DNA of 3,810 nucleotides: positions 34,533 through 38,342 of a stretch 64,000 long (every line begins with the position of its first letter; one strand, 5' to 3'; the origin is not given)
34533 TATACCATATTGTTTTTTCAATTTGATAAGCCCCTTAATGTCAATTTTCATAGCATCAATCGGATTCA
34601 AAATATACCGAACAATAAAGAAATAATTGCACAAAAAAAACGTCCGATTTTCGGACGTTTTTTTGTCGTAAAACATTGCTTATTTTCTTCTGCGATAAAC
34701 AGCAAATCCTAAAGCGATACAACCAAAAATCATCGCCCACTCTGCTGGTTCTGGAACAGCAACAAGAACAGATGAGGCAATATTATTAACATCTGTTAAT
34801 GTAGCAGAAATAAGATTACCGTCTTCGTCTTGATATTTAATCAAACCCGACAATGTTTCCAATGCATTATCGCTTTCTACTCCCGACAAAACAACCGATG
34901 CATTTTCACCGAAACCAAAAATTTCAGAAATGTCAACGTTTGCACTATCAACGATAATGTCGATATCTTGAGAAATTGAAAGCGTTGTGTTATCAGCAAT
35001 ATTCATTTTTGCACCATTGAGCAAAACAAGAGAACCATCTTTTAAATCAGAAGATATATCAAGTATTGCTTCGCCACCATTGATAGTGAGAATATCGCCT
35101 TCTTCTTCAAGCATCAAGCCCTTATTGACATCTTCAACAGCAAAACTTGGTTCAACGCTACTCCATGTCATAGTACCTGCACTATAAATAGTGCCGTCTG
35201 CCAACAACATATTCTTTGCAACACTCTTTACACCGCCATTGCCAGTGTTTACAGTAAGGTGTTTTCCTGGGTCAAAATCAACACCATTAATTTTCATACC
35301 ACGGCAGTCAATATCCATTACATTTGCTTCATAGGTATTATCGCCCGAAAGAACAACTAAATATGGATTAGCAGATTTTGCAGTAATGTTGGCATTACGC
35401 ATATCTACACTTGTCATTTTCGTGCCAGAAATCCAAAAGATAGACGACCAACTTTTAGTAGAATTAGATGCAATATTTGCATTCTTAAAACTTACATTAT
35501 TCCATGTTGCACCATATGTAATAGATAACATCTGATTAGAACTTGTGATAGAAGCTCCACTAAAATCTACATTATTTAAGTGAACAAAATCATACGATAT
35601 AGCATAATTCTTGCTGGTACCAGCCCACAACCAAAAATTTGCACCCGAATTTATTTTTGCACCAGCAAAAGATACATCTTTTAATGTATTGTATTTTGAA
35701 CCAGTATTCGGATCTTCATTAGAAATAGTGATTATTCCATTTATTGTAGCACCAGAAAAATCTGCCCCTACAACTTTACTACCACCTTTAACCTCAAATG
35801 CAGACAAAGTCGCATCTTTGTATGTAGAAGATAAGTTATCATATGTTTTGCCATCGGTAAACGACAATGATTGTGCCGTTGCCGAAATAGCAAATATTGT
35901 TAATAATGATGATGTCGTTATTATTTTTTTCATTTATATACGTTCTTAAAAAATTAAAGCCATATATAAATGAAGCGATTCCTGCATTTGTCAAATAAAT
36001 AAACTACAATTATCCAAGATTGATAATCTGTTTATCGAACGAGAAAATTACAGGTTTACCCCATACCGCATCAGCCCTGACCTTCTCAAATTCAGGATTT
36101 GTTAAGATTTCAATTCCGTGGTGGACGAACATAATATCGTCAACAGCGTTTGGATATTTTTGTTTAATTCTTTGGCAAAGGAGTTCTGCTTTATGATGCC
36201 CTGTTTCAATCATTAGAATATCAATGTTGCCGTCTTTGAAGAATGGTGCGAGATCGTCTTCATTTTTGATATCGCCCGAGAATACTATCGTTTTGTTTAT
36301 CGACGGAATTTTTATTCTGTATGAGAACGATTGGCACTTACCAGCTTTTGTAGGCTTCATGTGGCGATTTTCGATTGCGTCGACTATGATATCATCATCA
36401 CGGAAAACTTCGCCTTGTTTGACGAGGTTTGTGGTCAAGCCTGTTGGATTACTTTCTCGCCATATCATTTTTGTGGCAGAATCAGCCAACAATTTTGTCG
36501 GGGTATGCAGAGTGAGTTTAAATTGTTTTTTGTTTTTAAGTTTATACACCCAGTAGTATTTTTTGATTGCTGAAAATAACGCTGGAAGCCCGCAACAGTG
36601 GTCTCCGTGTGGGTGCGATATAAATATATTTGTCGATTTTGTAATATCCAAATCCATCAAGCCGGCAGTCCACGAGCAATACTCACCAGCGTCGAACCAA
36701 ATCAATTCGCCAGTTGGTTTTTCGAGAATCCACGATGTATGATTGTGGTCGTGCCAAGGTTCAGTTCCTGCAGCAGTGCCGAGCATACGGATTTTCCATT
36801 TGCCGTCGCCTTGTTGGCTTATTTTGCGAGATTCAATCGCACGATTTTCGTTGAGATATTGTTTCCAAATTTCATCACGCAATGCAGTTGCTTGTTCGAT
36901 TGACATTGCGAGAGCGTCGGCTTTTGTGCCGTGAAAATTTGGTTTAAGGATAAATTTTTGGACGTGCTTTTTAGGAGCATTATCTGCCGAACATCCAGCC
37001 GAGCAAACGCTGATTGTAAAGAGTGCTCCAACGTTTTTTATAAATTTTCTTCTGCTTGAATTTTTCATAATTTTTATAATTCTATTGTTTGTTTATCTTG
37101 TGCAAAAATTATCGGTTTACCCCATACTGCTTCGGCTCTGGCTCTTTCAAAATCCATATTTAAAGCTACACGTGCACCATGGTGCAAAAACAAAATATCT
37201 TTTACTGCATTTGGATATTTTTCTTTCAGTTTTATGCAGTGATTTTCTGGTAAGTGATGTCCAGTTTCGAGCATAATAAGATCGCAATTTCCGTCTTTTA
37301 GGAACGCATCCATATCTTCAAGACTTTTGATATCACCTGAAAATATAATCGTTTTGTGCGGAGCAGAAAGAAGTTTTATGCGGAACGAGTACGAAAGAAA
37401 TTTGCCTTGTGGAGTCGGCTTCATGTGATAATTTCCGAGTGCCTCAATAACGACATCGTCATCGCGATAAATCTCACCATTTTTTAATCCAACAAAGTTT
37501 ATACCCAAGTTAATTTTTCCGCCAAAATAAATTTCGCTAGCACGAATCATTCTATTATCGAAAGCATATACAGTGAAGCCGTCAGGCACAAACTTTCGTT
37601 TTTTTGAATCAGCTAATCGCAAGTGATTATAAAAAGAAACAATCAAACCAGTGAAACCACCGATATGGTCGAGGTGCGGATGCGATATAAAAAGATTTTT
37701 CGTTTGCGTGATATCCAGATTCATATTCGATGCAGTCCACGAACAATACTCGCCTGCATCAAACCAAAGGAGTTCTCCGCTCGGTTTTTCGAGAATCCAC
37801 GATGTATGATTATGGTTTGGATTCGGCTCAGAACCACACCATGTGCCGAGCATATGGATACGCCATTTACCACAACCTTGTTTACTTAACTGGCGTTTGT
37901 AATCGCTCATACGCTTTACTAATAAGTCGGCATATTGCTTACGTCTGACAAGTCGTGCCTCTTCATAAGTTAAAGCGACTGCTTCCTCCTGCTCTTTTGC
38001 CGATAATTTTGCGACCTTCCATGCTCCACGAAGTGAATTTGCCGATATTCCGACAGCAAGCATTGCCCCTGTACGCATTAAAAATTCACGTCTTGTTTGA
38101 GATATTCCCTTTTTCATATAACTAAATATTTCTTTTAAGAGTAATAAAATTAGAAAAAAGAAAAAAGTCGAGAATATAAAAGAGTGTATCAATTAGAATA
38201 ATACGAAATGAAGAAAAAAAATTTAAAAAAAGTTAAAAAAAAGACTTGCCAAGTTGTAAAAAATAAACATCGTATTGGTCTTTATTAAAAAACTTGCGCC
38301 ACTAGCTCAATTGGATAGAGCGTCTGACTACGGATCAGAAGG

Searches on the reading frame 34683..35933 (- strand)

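Call 4: search_protein_families(library=pfam, proteins=[window:34683-35933:-], max_evalue=0.01)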
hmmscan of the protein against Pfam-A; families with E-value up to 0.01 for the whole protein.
window:34683-35933:- (417 aa): 2 families
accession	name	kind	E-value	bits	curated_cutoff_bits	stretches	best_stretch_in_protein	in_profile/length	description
PF00805.28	Pentapeptide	-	0.0013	18.7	20.2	0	118-133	12-27/40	Pentapeptide repeats (8 copies)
PF13576.12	Pentapeptide_3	-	0.004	17.8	27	0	141-154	14-28/48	Pentapeptide repeats (9 copies)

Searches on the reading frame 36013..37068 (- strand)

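Call 4: search_protein_families(library=pfam, proteins=[window:36013-37068:-], max_evalue=0.01)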
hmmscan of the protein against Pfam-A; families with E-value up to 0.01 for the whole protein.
window:36013-37068:- (352 aa): 3 families
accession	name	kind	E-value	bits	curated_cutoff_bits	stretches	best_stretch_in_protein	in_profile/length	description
PF12706.13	Lactamase_B_2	-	4e-09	36.8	27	1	144-293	30-168/200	Beta-lactamase superfamily domain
PF00753.33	Lactamase_B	-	2.4e-05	24.8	22.7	1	109-187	5-86/196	Metallo-beta-lactamase superfamily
PF13483.12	Lactamase_B_3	-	0.00023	21.6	24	1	108-292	5-136/160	Beta-lactamase superfamily domain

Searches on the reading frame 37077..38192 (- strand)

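Call 4: search_protein_families(library=pfam, proteins=[window:37077-38192:-], max_evalue=0.01)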
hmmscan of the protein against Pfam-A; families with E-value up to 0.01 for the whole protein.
window:37077-38192:- (372 aa): 3 families
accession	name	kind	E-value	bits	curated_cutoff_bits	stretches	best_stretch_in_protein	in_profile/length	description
PF12706.13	Lactamase_B_2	-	1.6e-06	28.3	27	1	164-315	31-169/200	Beta-lactamase superfamily domain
PF00753.33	Lactamase_B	-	7.1e-05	23.3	22.7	1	130-221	7-97/196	Metallo-beta-lactamase superfamily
PF02112.21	PDEase_II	-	0.0064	16.1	23.7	0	163-181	82-100/340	cAMP phosphodiesterases class-II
